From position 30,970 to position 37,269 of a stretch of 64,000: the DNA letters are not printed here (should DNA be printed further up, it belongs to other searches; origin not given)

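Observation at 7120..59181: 52-kb single ORF encoding a 17,353-aa pure HEAT-repeat solenoid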

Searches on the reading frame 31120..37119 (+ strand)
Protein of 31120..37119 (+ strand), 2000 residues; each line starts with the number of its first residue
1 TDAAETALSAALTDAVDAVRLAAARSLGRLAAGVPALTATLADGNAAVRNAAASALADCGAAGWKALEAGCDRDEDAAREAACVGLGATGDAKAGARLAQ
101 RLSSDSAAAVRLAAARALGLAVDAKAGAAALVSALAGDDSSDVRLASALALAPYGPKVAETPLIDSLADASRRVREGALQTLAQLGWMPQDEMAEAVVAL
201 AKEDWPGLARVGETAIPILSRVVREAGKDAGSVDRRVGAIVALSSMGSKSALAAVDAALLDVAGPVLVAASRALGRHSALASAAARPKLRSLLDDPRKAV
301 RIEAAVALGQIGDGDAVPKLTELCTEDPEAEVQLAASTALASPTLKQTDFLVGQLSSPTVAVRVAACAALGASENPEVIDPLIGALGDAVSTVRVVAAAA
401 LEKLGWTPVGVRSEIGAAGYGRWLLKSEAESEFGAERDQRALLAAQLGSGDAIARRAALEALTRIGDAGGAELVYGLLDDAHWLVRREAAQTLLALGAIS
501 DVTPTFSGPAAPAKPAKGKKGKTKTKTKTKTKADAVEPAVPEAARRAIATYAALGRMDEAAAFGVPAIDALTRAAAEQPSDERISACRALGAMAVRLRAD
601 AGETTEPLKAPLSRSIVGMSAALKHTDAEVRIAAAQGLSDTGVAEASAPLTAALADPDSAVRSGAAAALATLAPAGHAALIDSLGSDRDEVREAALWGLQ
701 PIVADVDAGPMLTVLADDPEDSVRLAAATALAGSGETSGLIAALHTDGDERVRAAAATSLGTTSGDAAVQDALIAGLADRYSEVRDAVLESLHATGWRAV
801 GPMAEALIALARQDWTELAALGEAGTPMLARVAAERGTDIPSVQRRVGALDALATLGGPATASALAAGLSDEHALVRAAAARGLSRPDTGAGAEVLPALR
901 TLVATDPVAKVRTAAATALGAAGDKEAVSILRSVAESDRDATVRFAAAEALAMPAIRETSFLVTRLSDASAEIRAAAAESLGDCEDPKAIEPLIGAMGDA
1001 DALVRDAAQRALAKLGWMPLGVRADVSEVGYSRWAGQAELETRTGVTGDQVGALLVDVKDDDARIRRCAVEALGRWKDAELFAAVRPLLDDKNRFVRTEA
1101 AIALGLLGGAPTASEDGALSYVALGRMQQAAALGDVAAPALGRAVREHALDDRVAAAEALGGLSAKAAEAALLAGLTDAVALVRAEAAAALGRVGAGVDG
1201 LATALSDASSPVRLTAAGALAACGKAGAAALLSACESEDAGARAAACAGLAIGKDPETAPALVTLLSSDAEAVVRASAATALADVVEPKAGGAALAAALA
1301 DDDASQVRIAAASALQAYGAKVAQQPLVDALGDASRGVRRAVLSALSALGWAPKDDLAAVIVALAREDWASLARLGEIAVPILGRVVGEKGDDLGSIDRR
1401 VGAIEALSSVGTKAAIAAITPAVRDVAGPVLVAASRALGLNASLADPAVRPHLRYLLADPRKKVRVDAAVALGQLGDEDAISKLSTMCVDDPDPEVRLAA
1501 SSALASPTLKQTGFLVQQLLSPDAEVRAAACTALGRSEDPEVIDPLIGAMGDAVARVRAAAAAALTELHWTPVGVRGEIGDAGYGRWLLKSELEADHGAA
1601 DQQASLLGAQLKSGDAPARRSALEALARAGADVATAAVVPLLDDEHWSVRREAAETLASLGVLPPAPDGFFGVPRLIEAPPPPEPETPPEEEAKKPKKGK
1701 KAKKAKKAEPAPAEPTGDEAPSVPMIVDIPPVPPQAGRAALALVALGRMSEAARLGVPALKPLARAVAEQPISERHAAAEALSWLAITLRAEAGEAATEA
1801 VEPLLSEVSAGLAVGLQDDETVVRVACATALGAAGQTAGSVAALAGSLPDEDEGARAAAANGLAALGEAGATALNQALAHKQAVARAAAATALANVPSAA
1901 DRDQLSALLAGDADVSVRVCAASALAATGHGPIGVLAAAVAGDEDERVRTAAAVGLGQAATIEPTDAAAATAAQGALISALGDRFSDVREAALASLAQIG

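Call 6: search_protein_families(library=pfam, proteins=[window:31120-37119:+], max_evalue=0.01)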
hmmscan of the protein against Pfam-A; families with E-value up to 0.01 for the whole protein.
window:31120-37119:+ (2000 aa): 8 families
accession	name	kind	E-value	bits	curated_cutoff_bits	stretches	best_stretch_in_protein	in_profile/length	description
PF13646.12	HEAT_2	-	4e-156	508.2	27.7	23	865-952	4-88/88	HEAT repeats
PF02985.28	HEAT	-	4e-84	268.8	23.5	0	895-921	1-26/31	HEAT repeat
PF13513.12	HEAT_EZ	-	2.2e-22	79.5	27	0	1495-1536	2-54/55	HEAT-like repeat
PF12717.13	Cnd1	-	4.4e-19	69.5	26.4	0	1451-1510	24-88/162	non-SMC mitotic condensation complex subunit 1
PF03130.22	HEAT_PBS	-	5.7e-09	36.1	20.9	1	300-324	1-25/27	PBS lyase HEAT-like repeat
PF21581.3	SCD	-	2.5e-06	28.2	27.5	0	1453-1484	35-67/75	Stromalin conservative domain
PF16416.11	GUN4_N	-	0.00016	22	24.3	0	36-67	12-43/83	ARM-like repeat domain, GUN4-N terminal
PF20168.4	PDS5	-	0.0091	14.3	27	0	1943-1999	332-387/1053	Sister chromatid cohesion protein PDS5 protein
